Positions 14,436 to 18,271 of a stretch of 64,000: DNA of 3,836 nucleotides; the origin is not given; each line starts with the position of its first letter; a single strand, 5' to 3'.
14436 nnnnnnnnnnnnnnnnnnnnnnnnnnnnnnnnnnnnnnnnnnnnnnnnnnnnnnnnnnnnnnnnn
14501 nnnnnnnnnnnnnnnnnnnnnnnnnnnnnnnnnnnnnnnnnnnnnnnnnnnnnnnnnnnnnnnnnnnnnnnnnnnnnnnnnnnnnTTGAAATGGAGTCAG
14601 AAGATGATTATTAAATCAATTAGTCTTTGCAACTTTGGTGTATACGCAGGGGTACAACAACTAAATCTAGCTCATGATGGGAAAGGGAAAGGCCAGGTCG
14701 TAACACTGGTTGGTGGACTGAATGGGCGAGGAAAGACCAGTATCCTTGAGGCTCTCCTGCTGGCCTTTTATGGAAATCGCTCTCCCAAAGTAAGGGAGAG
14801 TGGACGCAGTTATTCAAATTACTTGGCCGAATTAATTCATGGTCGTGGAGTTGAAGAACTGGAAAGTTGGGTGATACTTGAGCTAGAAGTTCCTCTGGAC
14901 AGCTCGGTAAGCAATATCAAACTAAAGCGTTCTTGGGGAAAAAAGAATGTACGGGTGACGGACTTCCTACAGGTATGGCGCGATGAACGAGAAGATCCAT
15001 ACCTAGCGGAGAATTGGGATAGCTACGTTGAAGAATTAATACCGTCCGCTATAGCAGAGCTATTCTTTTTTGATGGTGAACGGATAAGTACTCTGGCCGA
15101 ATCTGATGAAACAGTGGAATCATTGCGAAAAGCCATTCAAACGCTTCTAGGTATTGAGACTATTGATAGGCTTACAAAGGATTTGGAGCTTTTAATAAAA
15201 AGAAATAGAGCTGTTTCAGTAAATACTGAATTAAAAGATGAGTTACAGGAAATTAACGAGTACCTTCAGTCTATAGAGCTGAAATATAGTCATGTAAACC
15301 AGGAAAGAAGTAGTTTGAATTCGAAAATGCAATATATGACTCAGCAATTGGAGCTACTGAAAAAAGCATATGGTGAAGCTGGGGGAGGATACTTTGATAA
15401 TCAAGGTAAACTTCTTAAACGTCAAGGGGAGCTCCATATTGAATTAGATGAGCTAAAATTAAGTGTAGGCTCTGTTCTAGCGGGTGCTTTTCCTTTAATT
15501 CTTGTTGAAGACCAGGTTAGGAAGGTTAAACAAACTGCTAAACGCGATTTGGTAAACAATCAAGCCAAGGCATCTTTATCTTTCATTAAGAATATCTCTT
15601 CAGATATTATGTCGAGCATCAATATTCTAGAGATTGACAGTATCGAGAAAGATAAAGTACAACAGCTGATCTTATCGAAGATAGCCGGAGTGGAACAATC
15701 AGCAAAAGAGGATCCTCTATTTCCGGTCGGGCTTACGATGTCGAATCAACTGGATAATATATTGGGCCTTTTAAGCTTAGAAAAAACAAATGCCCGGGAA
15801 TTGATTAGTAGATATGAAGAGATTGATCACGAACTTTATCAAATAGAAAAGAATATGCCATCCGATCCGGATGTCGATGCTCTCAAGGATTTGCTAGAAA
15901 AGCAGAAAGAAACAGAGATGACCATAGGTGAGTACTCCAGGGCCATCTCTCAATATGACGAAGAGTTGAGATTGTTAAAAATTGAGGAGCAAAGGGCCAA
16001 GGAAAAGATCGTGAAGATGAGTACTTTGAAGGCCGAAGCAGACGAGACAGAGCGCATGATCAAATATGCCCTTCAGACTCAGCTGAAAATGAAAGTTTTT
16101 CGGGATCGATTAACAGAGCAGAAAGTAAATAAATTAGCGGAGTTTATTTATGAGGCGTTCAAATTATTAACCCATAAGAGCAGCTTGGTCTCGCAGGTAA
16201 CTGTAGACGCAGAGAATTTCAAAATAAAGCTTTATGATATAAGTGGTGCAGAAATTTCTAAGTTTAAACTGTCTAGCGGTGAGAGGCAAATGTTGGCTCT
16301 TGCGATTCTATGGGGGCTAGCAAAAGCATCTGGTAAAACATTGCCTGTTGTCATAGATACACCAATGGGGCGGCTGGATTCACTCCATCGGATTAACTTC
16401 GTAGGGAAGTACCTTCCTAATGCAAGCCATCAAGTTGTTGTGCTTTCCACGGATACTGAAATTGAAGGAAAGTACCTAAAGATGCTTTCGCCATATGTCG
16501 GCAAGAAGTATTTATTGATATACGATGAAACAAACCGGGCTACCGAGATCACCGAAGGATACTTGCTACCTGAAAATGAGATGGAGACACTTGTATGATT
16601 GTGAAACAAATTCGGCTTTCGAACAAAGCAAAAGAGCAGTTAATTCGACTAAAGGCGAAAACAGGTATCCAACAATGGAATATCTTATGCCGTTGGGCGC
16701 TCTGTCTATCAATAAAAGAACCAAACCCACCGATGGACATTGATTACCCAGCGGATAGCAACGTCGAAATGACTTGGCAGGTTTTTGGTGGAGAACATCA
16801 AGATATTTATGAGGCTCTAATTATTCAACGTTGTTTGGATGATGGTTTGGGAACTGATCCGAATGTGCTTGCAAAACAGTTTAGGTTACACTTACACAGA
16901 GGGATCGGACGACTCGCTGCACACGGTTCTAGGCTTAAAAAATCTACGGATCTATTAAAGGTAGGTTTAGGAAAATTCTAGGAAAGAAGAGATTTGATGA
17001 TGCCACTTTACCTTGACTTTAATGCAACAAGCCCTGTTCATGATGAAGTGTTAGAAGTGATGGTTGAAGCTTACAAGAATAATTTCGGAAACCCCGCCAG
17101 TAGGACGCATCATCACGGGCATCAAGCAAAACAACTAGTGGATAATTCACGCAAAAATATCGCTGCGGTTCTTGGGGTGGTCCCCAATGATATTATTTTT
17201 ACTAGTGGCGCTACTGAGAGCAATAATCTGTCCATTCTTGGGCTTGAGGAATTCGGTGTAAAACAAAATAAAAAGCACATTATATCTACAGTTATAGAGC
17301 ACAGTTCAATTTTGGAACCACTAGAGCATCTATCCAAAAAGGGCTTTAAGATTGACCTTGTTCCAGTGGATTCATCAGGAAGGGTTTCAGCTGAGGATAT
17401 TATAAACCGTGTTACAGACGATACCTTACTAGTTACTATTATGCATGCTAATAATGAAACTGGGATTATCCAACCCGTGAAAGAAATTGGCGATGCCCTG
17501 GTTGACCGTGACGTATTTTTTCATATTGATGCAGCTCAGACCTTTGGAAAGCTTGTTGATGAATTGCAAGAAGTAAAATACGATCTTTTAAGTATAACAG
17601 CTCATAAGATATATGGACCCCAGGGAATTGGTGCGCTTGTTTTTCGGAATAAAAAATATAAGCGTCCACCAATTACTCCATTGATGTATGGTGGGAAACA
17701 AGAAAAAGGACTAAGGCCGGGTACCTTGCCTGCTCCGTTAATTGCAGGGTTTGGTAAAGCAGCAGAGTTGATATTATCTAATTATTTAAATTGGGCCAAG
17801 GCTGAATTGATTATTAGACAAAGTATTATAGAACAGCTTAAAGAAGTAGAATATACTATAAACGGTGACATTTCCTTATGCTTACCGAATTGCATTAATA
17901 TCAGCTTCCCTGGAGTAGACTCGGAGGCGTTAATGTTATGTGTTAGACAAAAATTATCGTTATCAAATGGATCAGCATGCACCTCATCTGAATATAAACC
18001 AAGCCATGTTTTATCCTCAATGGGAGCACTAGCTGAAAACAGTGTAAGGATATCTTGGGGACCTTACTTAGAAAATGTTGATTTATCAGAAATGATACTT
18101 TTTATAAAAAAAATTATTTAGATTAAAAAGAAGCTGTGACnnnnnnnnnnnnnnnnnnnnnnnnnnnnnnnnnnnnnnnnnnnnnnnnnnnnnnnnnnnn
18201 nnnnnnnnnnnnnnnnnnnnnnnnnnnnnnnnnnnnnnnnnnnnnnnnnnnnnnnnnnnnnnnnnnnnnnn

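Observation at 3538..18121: Complete DNA phosphorothioation modification-restriction system (dptFGH plus dndBCDE-A) on an AT-rich island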

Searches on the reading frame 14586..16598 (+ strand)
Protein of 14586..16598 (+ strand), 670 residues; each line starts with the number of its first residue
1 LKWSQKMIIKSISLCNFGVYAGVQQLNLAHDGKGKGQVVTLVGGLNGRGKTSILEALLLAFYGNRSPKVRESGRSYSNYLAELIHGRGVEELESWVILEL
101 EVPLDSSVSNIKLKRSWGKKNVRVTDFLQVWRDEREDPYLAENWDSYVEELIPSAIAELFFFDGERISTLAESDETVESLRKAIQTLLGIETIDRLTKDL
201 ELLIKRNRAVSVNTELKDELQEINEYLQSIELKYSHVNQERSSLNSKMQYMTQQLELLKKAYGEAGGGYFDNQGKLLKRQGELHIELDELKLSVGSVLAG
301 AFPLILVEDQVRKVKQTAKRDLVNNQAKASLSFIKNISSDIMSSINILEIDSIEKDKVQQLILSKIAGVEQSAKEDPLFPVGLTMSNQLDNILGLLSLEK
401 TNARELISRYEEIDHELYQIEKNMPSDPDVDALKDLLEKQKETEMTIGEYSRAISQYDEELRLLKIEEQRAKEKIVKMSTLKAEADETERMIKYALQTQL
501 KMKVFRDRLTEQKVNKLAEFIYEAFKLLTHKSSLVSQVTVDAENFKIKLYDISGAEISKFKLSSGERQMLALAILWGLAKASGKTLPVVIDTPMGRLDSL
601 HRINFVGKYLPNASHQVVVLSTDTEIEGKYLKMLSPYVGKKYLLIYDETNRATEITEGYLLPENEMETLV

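Call 3: search_protein_families(library=pfam, proteins=[window:14586-16598:+])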
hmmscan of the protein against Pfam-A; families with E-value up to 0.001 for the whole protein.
window:14586-16598:+ (670 aa): 2 families
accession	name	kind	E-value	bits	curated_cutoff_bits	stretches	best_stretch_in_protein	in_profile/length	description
PF13476.12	AAA_23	-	5.4e-15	57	27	1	11-228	1-198/201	AAA domain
PF02463.25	SMC_N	-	1.7e-06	28.1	40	0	429-625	95-200/220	RecF/RecN/SMC N terminal domain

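Call 4: search_protein_families(library=ncbifam, proteins=[window:14586-16598:+])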
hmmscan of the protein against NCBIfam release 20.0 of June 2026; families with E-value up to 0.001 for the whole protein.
window:14586-16598:+ (670 aa): 8 families
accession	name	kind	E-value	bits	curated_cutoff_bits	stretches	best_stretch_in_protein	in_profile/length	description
TIGR03185.1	DNA_S_dndD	equivalog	6.4e-152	507.3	245.85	1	7-659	1-649/650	DNA sulfur modification protein DndD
NF041035.1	Rad50_Halo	equivalog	1.4e-10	40.3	1000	2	432-626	668-856/883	DNA double-strand break repair ATPase Rad50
NF003034.1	PRK03918.1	equivalog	1.6e-10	39.6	700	1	39-263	25-231/878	DNA double-strand break repair ATPase Rad50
NF045487.1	ASRP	equivalog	6.1e-09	35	300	1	170-620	151-588/593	archaea-specific SMC-related protein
NF002572.0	PRK02224.1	equivalog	2.1e-05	23.1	1087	1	7-65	1-51/888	DNA double-strand break repair ATPase Rad50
NF053563.1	Rkd4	equivalog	2.1e-05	22.9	860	0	8-65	2-51/747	arcadin-4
TIGR00611.2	recf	equivalog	0.00016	21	172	0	37-63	22-47/339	DNA replication/repair protein RecF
NF010068.0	PRK13548.1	equivalog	0.00077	18.6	261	0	561-607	137-184/261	heme ABC transporter ATP-binding protein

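Call 5: search_protein_families(library=padloc, proteins=[window:14586-16598:+])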
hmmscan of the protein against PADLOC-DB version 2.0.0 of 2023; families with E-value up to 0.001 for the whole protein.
window:14586-16598:+ (670 aa): 57 families (the best 25 are shown)
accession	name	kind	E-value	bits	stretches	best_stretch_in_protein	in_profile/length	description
PDLC02731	PbeC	-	2.1e-172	573.3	1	7-648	1-645/645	PbeC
PDLC02668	DndD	-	2e-171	570.3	1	7-660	1-658/659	DndD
PDLC02740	PbeC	-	1.9e-165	550.3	1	7-652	1-647/648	PbeC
PDLC02667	DndD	-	1.3e-150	501.3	1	7-660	1-655/657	DndD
PDLC02756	PbeC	-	3.3e-149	496.9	1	7-646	1-643/643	PbeC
PDLC02663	DndD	-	8.2e-144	478.9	1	7-661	1-672/675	DndD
PDLC02665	DndD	-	2e-96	322.1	1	7-660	1-645/645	DndD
PDLC02754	PbeC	-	4.2e-84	281.4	1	8-652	2-645/646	PbeC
PDLC02735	PbeC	-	1.7e-79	266.3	1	7-646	1-652/652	PbeC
PDLC02752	PbeC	-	4.5e-70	235.1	1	7-655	1-642/644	PbeC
PDLC02664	DndD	-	1.1e-69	233.6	1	7-660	1-661/662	DndD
PDLC02666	DndD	-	2.7e-58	196.1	1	7-651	1-658/665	DndD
PDLC02736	PbeC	-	1.1e-52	177.6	1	7-645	1-671/685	PbeC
PDLC02733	PbeC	-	1.7e-52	176.8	2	405-646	433-667/672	PbeC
PDLC02727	PbeC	-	4.6e-47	159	2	404-651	411-659/660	PbeC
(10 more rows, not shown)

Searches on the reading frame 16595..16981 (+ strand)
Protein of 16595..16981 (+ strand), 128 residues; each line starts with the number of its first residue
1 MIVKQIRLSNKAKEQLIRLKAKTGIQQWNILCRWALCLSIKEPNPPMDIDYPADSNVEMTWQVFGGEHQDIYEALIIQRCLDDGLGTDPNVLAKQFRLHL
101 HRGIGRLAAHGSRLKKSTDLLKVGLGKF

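Call 3: search_protein_families(library=pfam, proteins=[window:16595-16981:+])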
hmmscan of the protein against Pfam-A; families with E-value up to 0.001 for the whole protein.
window:16595-16981:+ (128 aa): 1 family
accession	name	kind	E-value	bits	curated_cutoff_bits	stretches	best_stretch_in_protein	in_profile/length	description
PF08870.17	DndE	-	6.2e-42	142.8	25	1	5-110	1-106/111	DNA sulphur modification protein DndE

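Call 4: search_protein_families(library=ncbifam, proteins=[window:16595-16981:+])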
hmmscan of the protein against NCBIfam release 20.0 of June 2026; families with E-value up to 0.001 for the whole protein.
window:16595-16981:+ (128 aa): 1 family
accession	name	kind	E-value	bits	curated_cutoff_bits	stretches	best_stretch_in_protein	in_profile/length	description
TIGR03184.1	DNA_S_dndE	equivalog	4.9e-36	123.3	71.85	1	6-108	1-102/104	DNA sulfur modification protein DndE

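Call 5: search_protein_families(library=padloc, proteins=[window:16595-16981:+])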
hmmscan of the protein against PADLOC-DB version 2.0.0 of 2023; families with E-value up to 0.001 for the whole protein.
window:16595-16981:+ (128 aa): 3 families
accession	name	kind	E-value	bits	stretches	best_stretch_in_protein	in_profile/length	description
PDLC02669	DndE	-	2.1e-20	70.8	1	4-122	6-121/128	DndE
PDLC02671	DndE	-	7.6e-10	37.5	1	1-110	1-105/111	DndE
PDLC02670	DndE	-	6.2e-05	21.3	1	5-110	3-107/122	DndE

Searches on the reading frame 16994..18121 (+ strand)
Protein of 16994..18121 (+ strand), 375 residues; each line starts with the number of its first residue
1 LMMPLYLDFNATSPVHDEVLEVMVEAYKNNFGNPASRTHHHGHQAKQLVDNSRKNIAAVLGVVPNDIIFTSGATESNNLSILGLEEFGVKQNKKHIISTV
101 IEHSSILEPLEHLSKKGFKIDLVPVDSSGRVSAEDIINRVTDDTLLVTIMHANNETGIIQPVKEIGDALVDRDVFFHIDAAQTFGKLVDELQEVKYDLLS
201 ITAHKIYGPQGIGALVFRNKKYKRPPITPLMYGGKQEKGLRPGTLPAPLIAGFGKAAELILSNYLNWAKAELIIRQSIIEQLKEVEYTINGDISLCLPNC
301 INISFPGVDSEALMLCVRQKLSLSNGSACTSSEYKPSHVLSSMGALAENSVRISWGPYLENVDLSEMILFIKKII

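Call 3: search_protein_families(library=pfam, proteins=[window:16994-18121:+])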
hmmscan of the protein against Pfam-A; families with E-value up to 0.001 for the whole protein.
window:16994-18121:+ (375 aa): 1 family
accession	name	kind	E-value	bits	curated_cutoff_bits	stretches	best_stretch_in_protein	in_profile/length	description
PF00266.25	Aminotran_5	-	6.1e-72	243.1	21.5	1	6-364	2-368/371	Aminotransferase class-V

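Call 4: search_protein_families(library=ncbifam, proteins=[window:16994-18121:+])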
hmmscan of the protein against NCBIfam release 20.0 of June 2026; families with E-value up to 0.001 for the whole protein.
window:16994-18121:+ (375 aa): 23 families
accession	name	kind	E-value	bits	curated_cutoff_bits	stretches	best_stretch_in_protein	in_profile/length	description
TIGR03235.1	DNA_S_dndA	equivalog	1.6e-135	452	480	1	6-355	1-353/353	cysteine desulfurase DndA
TIGR02006.1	IscS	equivalog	1.5e-106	356.8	643.2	1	1-371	1-371/402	IscS subfamily cysteine desulfurase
NF010611.0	PRK14012.1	equivalog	1e-105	354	548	1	1-372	3-376/406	IscS subfamily cysteine desulfurase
TIGR03402.1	FeS_nifS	equivalog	2.1e-101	339.5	530.75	1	6-375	2-370/379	cysteine desulfurase NifS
NF002806.0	PRK02948.1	subfamily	1.2e-83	281.2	304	1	5-373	2-370/381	IscS subfamily cysteine desulfurase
TIGR03403.1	nifS_epsilon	equivalog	1.4e-70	238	587.7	1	5-372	1-370/382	NifS family cysteine desulfurase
TIGR01977.1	am_tr_V_EF2568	hypoth_equivalog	1.1e-49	169.5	377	1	6-374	2-376/376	cysteine desulfurase family protein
TIGR01979.1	sufS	subfamily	1.6e-38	132.6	475.1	1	5-235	20-249/403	SufS family cysteine desulfurase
NF040779.1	Sec_lyase_SclA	exception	8.4e-29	100.6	525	1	5-237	1-229/378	selenocysteine lyase SclA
NF041166.1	f2_encap_cargo1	exception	3.3e-25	89.3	800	1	6-219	248-462/623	family 2A encapsulin nanocompartment cargo protein cysteine desulfurase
NF006791.0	PRK09295.1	equivalog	1.5e-21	77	661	1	5-221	25-242/406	cysteine desulfurase SufS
NF008126.0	PRK10874.1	equivalog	1.3e-19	70.7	607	1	5-272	21-293/401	cysteine desulfurase CsdA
TIGR01976.1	am_tr_V_VC1184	hypoth_equivalog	1.6e-19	70.5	352.35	1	5-259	20-274/401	cysteine desulfurase-like protein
TIGR03392.1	FeS_syn_CsdA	equivalog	2.7e-17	63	493.6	1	5-368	18-386/398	cysteine desulfurase CsdA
TIGR04343.1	egtE_PLP_lyase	equivalog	5.7e-16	58.3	400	1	44-224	51-222/370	ergothioneine biosynthesis PLP-dependent enzyme EgtE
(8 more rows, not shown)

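Call 5: search_protein_families(library=padloc, proteins=[window:16994-18121:+])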
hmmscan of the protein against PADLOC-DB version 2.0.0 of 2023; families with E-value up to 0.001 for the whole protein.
window:16994-18121:+ (375 aa): 2 families
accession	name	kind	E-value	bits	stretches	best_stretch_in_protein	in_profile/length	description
PDLC02759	SspA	-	1.4e-126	420.8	1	6-374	1-369/374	SspA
PDLC02657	DndA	-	2.7e-122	406.7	1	5-373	1-370/372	DndA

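Call 41: search_solved_structures(query=window:16994-18121:+)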
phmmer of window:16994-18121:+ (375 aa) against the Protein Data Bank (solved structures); distinct sequences matched with E-value up to 0.001: 77 (the best 60 are shown).
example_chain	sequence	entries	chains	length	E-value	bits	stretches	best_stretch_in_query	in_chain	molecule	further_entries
3vax_A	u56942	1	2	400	2.1e-93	316.6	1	5-368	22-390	Putative uncharacterized protein dndA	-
5usr_A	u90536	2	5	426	2.5e-84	286.8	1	1-360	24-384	Cysteine desulfurase, mitochondrial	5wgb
6nzu_A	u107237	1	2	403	2.5e-84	286.8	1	1-360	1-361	Cysteine desulfurase, mitochondrial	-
8pk8_A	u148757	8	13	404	5.7e-84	285.6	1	2-360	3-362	Cysteine desulfurase | Isoform Mitochondrial of Cysteine desulfurase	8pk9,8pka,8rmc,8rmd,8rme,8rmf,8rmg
8tvt_A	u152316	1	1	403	5.9e-84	285.5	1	2-360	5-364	Cysteine desulfurase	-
5wkp_A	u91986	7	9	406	6.1e-84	285.5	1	2-360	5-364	Cysteine desulfurase, mitochondrial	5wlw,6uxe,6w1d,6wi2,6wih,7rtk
1p3w_B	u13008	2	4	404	2e-83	283.8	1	1-373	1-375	Cysteine desulfurase | Cysteine desulfurase IscS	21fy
3lvj_A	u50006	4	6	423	2.2e-83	283.7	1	1-373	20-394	Cysteine desulfurase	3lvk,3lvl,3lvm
5kz5_1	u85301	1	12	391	4.3e-79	269.6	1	14-360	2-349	Cysteine desulfurase, mitochondrial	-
7mhv_A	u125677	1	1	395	6.3e-76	259.1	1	3-368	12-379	Cysteine desulfurase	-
4r5f_A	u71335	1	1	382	1.1e-73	251.7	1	6-366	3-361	Cysteine desulfurase IscS 2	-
4eb5_A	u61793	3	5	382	7.7e-73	249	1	6-366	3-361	Probable cysteine desulfurase 2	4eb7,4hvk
1ecx_A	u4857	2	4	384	1.1e-71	245.2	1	4-373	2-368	AMINOTRANSFERASE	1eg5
9wer_A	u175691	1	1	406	3.6e-69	236.9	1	5-363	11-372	cysteine desulfurase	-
9wep_A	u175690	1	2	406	3.6e-69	236.9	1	5-363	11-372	cysteine desulfurase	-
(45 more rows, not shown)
